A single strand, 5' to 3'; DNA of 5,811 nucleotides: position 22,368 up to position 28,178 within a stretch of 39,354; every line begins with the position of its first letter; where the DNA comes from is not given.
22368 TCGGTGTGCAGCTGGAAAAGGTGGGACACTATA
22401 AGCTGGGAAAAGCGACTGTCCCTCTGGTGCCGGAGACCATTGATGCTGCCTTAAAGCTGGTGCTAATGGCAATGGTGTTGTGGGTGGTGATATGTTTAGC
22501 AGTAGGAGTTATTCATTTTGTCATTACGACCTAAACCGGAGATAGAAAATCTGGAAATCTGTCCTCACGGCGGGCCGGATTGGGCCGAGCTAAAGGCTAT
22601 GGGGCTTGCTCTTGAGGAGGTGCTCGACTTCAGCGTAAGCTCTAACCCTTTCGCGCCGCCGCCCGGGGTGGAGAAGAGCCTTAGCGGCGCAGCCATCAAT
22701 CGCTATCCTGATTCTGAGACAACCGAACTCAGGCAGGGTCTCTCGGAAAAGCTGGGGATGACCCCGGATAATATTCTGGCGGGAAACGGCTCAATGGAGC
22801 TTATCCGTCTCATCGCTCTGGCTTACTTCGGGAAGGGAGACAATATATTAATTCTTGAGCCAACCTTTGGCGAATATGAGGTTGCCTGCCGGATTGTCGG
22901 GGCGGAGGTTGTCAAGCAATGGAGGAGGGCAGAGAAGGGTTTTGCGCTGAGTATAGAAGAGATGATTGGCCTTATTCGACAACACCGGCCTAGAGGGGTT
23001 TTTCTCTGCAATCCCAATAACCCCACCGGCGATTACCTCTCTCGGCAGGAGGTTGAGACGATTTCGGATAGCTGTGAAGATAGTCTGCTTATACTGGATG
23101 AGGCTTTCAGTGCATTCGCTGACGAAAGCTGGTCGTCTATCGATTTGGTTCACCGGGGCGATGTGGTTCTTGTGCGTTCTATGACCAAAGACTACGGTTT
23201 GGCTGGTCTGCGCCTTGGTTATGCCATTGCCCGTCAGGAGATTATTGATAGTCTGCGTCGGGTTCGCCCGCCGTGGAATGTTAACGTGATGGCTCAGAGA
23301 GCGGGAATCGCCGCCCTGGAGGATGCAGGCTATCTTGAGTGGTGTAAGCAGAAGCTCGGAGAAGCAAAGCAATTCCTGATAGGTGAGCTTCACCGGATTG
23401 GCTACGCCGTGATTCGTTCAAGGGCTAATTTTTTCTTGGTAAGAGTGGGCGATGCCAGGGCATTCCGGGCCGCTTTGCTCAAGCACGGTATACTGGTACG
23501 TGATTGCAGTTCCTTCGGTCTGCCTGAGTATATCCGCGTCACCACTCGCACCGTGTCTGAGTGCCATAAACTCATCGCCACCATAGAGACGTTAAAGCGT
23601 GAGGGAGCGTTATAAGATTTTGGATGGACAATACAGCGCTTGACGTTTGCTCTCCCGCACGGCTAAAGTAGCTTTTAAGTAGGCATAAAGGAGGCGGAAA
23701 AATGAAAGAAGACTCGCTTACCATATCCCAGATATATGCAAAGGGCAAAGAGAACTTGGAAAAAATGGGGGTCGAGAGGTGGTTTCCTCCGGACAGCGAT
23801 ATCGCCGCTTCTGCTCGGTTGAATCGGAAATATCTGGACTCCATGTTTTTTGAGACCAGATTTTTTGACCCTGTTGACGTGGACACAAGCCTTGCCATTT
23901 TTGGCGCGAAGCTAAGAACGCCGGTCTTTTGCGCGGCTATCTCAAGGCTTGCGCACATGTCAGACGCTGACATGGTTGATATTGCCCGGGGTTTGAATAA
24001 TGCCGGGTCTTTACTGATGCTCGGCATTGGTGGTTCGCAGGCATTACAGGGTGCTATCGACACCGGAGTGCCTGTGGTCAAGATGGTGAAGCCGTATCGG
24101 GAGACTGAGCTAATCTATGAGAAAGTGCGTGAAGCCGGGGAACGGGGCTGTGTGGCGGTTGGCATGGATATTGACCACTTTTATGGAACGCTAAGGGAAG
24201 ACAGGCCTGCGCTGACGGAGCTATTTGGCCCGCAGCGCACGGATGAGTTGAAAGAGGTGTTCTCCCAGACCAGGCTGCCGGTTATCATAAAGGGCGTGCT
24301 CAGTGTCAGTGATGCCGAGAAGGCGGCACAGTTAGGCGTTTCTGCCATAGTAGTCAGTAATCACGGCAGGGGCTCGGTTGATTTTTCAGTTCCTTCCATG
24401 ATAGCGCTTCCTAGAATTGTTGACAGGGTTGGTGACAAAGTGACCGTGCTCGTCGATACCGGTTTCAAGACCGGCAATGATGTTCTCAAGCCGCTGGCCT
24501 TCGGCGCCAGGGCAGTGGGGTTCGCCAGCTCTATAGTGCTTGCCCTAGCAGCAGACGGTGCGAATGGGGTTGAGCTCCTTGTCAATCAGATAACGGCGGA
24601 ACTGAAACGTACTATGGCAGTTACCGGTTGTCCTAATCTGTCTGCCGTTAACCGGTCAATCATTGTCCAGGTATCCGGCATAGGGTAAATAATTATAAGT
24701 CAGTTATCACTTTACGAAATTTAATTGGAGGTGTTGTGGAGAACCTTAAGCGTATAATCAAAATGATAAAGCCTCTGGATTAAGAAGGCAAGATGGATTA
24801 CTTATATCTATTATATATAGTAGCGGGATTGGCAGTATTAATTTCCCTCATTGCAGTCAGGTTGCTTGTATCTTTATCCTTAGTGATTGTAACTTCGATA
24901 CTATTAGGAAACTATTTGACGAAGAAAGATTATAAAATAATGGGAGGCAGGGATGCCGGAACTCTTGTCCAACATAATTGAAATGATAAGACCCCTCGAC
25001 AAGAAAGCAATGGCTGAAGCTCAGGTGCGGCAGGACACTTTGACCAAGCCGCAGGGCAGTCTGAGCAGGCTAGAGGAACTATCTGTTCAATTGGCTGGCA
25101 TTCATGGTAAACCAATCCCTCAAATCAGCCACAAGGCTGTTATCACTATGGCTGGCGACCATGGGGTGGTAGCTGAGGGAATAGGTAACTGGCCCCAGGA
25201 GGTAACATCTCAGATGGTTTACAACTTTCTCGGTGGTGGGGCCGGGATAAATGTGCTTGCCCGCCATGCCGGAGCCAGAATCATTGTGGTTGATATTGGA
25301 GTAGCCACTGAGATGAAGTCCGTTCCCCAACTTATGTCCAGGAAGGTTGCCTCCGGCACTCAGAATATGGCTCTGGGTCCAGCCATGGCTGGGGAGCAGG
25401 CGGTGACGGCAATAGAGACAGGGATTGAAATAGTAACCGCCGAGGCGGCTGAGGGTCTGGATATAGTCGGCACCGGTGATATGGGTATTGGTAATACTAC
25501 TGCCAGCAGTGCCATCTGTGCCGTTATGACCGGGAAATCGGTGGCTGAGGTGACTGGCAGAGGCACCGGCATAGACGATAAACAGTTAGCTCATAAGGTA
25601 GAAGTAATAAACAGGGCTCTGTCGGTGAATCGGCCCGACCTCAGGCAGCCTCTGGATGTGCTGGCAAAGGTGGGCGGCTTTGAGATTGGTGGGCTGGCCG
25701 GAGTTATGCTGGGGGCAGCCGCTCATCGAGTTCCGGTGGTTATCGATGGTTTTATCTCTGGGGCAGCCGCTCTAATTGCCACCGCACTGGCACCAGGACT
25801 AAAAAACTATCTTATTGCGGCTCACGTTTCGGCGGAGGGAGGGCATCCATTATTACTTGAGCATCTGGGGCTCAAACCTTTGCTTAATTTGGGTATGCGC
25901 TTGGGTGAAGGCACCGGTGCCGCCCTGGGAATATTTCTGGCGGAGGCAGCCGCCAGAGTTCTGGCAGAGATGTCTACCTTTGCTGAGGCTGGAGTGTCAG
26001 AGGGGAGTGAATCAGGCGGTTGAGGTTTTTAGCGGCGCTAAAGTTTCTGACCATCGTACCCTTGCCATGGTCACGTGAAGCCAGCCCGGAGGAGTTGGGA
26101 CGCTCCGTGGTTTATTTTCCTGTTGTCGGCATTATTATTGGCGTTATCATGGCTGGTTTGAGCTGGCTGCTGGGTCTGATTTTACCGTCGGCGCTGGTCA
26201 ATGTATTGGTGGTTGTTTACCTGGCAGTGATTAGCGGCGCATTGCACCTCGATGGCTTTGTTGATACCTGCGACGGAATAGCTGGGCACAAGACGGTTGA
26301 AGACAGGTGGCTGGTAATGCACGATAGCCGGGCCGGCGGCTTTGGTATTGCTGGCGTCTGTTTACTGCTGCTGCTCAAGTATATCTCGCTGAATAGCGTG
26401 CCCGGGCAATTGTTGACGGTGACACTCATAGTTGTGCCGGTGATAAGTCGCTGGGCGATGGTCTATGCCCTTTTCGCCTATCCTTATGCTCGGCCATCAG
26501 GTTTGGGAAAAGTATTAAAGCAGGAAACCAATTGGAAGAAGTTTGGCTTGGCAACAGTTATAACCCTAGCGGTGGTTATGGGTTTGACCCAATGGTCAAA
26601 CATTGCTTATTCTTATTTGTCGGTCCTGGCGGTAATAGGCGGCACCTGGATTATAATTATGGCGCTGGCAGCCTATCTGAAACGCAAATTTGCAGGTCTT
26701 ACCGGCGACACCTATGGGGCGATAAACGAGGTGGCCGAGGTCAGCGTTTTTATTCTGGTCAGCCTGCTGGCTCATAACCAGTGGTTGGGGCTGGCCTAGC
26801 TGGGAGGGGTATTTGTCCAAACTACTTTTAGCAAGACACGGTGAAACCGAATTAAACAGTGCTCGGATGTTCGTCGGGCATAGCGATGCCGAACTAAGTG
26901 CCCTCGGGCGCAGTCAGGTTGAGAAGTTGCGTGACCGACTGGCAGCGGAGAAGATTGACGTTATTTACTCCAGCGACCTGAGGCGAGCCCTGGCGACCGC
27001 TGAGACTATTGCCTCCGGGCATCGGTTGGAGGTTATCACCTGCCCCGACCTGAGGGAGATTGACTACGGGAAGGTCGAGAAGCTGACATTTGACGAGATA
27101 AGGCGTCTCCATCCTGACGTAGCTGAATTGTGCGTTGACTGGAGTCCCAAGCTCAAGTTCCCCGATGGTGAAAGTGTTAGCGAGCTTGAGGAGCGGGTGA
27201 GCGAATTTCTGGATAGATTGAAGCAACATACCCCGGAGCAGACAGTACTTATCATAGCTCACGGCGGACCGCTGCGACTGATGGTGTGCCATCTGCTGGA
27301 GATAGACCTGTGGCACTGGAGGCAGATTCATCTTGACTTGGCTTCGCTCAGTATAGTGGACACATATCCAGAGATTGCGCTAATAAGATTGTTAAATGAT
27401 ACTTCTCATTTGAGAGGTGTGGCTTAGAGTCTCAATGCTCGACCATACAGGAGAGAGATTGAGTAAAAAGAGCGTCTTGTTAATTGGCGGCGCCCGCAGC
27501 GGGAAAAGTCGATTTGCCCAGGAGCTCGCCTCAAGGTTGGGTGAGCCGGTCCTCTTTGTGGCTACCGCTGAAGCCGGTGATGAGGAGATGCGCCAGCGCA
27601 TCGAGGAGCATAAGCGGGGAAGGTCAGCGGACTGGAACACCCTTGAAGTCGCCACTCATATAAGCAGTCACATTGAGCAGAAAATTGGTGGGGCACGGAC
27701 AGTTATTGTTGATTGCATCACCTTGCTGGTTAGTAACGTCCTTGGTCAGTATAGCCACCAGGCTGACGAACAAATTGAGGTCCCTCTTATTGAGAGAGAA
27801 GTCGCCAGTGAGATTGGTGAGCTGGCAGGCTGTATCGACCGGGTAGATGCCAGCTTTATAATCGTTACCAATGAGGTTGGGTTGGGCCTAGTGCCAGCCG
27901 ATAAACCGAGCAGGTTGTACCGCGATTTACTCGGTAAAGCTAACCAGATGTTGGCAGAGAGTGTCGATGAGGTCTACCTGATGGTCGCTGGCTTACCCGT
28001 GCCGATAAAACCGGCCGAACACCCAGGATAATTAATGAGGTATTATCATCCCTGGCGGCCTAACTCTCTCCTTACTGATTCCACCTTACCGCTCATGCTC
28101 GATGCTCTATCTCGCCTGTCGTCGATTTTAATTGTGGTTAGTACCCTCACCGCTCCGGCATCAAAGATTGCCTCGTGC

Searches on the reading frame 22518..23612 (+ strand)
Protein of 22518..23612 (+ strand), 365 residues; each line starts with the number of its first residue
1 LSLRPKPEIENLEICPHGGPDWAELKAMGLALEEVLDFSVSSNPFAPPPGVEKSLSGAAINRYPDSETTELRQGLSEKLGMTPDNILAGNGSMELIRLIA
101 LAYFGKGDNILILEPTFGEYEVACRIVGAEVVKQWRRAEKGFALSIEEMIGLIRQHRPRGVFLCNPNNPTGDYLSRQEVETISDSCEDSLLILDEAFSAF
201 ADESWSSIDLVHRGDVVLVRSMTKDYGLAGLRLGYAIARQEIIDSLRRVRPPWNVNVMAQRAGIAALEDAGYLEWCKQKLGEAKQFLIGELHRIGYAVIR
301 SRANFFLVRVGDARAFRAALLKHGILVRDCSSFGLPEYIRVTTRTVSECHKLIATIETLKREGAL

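Call 73: search_protein_families(library=pfam, proteins=[window:22518-23612:+], max_evalue=0.00001)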
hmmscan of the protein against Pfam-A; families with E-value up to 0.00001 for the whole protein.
window:22518-23612:+ (365 aa): 1 family
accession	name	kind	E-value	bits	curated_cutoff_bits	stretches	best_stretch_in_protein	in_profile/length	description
PF00155.27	Aminotran_1_2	-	1e-62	212.9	19.7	1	34-356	2-361/361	Aminotransferase class I and II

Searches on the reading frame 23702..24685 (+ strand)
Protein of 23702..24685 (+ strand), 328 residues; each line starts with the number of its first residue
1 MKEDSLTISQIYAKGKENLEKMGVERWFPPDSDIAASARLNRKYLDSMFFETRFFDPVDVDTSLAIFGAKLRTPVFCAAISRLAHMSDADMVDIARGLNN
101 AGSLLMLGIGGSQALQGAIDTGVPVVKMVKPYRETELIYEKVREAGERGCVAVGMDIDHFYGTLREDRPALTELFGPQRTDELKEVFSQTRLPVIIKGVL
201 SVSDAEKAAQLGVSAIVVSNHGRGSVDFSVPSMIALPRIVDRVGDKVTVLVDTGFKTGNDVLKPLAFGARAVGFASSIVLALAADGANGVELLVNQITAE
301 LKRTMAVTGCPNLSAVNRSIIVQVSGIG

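Call 73: search_protein_families(library=pfam, proteins=[window:23702-24685:+], max_evalue=0.00001)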
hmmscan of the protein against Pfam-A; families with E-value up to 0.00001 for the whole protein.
window:23702-24685:+ (328 aa): 1 family
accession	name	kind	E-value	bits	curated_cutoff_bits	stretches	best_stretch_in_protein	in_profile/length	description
PF01070.24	FMN_dh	-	9e-60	203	24.9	2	180-321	207-348/350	FMN-dependent dehydrogenase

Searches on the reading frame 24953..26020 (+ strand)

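Call 73: search_protein_families(library=pfam, proteins=[window:24953-26020:+], max_evalue=0.00001)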
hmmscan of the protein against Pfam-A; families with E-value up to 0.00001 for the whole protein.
window:24953-26020:+ (356 aa): 1 family
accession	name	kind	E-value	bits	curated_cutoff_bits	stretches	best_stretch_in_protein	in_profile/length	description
PF02277.22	DBI_PRT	-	4.6e-137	457.1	22.6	1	12-348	1-329/329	Phosphoribosyltransferase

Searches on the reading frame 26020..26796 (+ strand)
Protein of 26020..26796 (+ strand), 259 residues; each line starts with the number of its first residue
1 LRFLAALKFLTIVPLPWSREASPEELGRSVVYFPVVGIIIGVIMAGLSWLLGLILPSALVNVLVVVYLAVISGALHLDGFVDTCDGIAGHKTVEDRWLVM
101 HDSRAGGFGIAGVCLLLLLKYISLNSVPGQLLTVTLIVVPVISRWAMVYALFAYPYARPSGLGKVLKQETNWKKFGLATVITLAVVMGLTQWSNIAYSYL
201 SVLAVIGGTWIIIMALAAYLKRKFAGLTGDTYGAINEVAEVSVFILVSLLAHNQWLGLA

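Call 73: search_protein_families(library=pfam, proteins=[window:26020-26796:+], max_evalue=0.00001)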
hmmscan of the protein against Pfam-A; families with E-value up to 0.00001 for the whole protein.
window:26020-26796:+ (259 aa): 1 family
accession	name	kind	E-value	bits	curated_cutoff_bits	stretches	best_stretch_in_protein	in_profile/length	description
PF02654.20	CobS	-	7.3e-53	180.2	23.2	1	6-243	1-205/207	Cobalamin-5-phosphate synthase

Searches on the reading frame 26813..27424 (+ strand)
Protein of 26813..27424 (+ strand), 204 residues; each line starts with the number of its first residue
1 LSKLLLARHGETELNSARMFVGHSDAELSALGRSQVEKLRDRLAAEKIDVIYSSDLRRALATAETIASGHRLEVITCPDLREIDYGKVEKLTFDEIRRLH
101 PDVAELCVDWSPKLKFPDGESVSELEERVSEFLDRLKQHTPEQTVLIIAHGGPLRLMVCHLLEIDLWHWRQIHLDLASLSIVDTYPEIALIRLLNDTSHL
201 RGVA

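Call 73: search_protein_families(library=pfam, proteins=[window:26813-27424:+], max_evalue=0.00001)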
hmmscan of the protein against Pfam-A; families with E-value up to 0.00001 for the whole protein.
window:26813-27424:+ (204 aa): 1 family
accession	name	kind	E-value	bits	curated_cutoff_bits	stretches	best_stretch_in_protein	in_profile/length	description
PF00300.27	His_Phos_1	-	9.7e-61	205.3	21.7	1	4-197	1-194/194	Histidine phosphatase superfamily (branch 1)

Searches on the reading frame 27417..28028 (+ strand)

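Call 73: search_protein_families(library=pfam, proteins=[window:27417-28028:+], max_evalue=0.00001)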
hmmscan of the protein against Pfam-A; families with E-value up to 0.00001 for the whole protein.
window:27417-28028:+ (204 aa): 1 family
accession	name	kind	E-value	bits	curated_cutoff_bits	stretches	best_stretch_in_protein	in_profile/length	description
PF02283.22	CobU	-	9.2e-55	185.2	27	1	20-197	1-168/168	Cobinamide kinase / cobinamide phosphate guanyltransferase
